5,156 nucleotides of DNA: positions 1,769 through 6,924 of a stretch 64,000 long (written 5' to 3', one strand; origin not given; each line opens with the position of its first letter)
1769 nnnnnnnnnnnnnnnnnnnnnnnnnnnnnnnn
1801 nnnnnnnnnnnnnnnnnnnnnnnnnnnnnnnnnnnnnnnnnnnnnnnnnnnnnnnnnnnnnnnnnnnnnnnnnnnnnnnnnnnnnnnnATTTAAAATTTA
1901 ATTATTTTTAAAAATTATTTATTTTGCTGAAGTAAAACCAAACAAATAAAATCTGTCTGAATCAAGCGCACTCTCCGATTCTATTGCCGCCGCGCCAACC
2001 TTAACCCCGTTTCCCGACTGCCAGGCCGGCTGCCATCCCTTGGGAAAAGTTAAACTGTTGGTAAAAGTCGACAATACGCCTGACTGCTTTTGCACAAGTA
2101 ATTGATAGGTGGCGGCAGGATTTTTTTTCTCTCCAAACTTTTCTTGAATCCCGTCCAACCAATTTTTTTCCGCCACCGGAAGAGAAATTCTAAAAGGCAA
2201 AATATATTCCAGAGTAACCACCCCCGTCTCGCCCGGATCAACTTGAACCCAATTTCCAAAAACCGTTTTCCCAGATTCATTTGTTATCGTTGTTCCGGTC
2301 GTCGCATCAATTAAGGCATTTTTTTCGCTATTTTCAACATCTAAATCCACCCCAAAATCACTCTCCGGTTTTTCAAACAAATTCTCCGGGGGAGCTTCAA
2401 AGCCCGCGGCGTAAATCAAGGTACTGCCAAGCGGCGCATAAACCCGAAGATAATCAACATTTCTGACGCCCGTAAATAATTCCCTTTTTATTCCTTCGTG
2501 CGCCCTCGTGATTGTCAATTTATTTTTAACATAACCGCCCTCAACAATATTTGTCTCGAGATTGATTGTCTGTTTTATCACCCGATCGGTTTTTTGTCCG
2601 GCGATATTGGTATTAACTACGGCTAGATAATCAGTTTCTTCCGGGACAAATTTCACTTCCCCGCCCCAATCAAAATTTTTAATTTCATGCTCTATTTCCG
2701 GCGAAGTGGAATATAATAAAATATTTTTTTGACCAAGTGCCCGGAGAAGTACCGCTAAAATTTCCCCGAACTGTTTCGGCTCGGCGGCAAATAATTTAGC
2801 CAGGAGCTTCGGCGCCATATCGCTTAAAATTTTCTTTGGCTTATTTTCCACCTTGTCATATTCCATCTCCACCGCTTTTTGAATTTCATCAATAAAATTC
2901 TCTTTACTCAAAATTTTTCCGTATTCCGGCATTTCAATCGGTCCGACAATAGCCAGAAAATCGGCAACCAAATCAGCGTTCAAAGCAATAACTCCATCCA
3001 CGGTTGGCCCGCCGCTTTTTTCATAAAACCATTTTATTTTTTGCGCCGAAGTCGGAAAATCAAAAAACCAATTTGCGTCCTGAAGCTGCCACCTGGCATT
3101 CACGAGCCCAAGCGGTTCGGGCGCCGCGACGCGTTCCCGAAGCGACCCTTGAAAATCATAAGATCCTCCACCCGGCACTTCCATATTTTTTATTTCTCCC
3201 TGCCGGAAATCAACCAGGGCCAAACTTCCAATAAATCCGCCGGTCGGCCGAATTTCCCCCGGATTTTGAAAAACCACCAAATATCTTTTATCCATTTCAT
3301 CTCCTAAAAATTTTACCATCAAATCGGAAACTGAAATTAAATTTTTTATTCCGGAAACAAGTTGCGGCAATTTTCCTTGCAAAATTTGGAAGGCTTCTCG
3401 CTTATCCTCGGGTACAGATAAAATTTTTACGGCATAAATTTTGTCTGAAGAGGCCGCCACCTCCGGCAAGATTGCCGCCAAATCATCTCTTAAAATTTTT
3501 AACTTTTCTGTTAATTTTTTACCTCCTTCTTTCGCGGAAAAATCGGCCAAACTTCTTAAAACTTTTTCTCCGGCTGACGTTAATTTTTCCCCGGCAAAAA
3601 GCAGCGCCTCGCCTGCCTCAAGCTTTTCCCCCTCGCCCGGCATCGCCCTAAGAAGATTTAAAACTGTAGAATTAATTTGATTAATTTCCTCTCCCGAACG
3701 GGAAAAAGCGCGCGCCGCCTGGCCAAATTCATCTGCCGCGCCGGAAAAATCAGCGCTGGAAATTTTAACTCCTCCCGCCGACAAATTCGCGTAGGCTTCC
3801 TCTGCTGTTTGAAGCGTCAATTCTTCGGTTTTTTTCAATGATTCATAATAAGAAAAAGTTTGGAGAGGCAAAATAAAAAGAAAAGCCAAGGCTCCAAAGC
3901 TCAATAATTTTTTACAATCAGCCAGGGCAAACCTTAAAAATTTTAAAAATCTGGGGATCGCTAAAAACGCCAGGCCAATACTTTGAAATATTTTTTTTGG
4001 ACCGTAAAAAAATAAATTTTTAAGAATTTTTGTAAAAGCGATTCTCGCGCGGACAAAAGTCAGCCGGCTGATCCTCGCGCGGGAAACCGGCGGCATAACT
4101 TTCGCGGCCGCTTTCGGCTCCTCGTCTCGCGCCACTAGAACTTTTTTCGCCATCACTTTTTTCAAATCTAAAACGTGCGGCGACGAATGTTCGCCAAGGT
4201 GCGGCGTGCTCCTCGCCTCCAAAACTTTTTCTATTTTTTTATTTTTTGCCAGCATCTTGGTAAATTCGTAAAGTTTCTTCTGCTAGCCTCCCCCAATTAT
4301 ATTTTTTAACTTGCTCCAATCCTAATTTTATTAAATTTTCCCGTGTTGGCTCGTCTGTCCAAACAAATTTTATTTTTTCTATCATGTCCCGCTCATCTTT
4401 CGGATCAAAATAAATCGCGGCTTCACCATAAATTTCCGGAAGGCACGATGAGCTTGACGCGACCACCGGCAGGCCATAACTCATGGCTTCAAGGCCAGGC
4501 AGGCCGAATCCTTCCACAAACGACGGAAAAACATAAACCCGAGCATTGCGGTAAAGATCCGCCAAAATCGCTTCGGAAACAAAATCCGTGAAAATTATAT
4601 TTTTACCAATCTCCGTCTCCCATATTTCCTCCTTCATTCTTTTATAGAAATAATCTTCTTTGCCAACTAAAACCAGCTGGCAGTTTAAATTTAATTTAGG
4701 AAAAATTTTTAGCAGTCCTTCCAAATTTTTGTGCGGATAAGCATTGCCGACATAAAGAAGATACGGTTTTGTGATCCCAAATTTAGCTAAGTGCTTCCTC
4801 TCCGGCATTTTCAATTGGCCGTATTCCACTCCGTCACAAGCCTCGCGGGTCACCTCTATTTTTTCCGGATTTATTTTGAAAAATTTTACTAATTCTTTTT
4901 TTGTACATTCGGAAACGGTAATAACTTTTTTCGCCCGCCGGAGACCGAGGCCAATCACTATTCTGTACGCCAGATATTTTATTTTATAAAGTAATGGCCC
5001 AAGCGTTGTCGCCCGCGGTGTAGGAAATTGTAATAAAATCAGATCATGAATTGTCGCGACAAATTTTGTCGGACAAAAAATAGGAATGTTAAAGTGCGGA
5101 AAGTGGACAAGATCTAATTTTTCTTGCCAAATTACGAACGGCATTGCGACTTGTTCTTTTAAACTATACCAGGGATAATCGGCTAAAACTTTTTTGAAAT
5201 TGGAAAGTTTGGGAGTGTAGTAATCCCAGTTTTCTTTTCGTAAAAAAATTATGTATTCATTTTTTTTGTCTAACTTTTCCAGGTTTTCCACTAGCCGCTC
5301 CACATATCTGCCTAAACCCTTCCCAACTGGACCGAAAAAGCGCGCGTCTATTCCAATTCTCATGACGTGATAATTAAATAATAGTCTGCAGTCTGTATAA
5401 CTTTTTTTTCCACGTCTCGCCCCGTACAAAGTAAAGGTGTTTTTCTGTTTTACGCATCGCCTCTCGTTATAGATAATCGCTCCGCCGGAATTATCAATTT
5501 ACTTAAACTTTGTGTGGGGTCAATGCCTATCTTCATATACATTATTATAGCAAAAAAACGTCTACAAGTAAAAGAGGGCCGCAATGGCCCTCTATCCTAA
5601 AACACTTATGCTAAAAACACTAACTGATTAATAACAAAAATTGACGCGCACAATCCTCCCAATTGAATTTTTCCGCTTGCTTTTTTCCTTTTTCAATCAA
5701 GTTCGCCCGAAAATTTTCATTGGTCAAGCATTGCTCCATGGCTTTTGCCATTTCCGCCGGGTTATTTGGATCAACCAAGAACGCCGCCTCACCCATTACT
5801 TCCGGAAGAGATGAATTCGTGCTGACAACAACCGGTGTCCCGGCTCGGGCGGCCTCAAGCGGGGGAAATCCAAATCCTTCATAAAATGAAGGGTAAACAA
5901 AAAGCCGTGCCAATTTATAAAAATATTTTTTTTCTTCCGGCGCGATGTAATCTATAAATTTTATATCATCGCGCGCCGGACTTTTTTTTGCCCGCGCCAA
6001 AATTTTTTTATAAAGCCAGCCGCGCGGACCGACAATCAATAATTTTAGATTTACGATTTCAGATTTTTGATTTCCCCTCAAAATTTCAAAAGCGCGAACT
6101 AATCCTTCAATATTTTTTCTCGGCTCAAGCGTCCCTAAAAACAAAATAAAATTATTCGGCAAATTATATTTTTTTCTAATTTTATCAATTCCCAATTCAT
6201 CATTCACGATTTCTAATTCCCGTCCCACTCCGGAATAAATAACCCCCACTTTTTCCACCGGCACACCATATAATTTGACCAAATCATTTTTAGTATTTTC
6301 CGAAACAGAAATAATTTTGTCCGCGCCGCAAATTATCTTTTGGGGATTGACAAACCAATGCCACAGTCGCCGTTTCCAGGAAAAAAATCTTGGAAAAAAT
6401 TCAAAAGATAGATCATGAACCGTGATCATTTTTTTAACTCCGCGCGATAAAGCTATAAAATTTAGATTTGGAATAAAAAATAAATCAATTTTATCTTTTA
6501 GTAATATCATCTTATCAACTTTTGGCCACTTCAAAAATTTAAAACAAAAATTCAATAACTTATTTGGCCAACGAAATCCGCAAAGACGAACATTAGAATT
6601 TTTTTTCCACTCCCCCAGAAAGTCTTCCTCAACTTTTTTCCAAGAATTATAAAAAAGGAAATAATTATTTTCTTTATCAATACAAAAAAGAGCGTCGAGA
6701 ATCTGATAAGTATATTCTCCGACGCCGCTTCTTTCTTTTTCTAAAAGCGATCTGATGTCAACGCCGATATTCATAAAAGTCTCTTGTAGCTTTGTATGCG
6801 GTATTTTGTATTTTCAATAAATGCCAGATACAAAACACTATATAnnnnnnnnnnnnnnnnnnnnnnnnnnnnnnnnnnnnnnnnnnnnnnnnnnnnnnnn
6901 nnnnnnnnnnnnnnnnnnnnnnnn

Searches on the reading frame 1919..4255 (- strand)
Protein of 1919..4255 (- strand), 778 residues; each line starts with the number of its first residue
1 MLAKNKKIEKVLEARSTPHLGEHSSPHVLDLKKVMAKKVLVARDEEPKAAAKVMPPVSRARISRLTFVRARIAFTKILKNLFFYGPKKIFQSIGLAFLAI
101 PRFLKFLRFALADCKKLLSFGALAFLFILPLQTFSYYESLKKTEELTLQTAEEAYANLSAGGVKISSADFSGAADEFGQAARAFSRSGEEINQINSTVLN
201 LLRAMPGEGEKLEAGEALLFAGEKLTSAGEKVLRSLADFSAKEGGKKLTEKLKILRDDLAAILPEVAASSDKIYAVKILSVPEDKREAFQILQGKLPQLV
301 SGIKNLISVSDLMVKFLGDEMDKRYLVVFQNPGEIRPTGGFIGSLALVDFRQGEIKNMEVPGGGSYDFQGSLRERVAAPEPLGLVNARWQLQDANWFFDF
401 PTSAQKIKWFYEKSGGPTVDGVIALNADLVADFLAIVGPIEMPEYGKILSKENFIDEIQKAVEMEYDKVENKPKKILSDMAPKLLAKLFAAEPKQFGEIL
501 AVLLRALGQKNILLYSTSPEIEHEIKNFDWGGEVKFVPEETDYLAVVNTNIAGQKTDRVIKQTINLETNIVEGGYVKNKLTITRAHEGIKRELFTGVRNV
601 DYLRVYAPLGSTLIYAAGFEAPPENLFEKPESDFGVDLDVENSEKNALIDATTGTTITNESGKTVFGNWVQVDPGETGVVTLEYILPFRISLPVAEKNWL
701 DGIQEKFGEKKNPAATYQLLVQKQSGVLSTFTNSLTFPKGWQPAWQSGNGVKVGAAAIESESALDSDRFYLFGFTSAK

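Call 8: search_protein_families(library=pfam, proteins=[window:1919-4255:-], max_evalue=0.00001)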
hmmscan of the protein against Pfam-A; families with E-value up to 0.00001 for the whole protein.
window:1919-4255:- (778 aa): 1 family
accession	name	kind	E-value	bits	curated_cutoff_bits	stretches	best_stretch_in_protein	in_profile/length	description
PF13196.11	DUF4012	-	3.8e-26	92.7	28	1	322-460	3-141/144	Protein of unknown function (DUF4012)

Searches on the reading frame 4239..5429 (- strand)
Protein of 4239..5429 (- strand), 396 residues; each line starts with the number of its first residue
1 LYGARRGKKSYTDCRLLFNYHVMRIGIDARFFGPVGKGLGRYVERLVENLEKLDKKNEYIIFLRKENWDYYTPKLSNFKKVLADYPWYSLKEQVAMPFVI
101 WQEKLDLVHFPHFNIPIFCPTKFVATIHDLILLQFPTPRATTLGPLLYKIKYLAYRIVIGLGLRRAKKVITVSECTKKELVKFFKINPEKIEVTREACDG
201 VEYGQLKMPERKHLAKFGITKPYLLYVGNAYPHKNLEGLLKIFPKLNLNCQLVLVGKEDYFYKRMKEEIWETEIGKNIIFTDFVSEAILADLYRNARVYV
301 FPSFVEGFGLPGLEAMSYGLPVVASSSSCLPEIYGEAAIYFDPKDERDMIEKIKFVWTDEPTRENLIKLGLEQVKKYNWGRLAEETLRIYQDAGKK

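Call 8: search_protein_families(library=pfam, proteins=[window:4239-5429:-], max_evalue=0.00001)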
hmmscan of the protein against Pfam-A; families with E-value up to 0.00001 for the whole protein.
window:4239-5429:- (396 aa): 5 families
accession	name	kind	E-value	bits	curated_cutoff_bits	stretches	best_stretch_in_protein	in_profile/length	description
PF00534.26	Glycos_transf_1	-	5.7e-34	117.6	26.4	1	220-368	14-167/172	Glycosyl transferases group 1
PF13692.12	Glyco_trans_1_4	-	2.3e-27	96.4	27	1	222-359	2-142/142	Glycosyl transferases group 1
PF13439.12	Glyco_transf_4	-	4.7e-12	46.7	28.5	1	38-193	3-161/170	Glycosyltransferase Family 4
PF20706.3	GT4-conflict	-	1.6e-10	41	26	1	278-349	263-332/385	Family 4 Glycosyltransferase in conflict systems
PF13524.12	Glyco_trans_1_2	-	6.3e-06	26.6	25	0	251-385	16-141/144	Glycosyl transferase-like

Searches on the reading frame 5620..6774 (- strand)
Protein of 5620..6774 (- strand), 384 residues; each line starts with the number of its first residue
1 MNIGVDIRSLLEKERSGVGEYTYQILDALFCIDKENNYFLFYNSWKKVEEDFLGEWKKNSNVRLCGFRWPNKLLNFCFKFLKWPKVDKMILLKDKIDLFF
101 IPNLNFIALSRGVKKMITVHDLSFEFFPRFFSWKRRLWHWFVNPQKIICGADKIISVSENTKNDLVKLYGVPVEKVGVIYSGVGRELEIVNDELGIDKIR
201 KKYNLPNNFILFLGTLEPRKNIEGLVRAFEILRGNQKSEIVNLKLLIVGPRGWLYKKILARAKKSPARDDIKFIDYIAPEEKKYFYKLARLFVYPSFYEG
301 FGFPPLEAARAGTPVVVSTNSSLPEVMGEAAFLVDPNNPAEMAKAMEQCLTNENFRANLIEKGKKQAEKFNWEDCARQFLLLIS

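Call 8: search_protein_families(library=pfam, proteins=[window:5620-6774:-], max_evalue=0.00001)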
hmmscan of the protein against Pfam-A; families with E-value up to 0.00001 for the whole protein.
window:5620-6774:- (384 aa): 5 families
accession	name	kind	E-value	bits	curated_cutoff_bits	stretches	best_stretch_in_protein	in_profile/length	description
PF00534.26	Glycos_transf_1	-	2.3e-37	128.6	26.4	1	197-366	3-172/172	Glycosyl transferases group 1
PF13692.12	Glyco_trans_1_4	-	1.1e-27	97.5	27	1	209-352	3-142/142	Glycosyl transferases group 1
PF13439.12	Glyco_transf_4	-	1.2e-12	48.6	28.5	1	67-183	45-166/170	Glycosyltransferase Family 4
PF20706.3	GT4-conflict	-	1e-11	44.9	26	1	207-378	197-384/385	Family 4 Glycosyltransferase in conflict systems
PF13524.12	Glyco_trans_1_2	-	8.9e-06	26.2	25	0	243-380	15-143/144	Glycosyl transferase-like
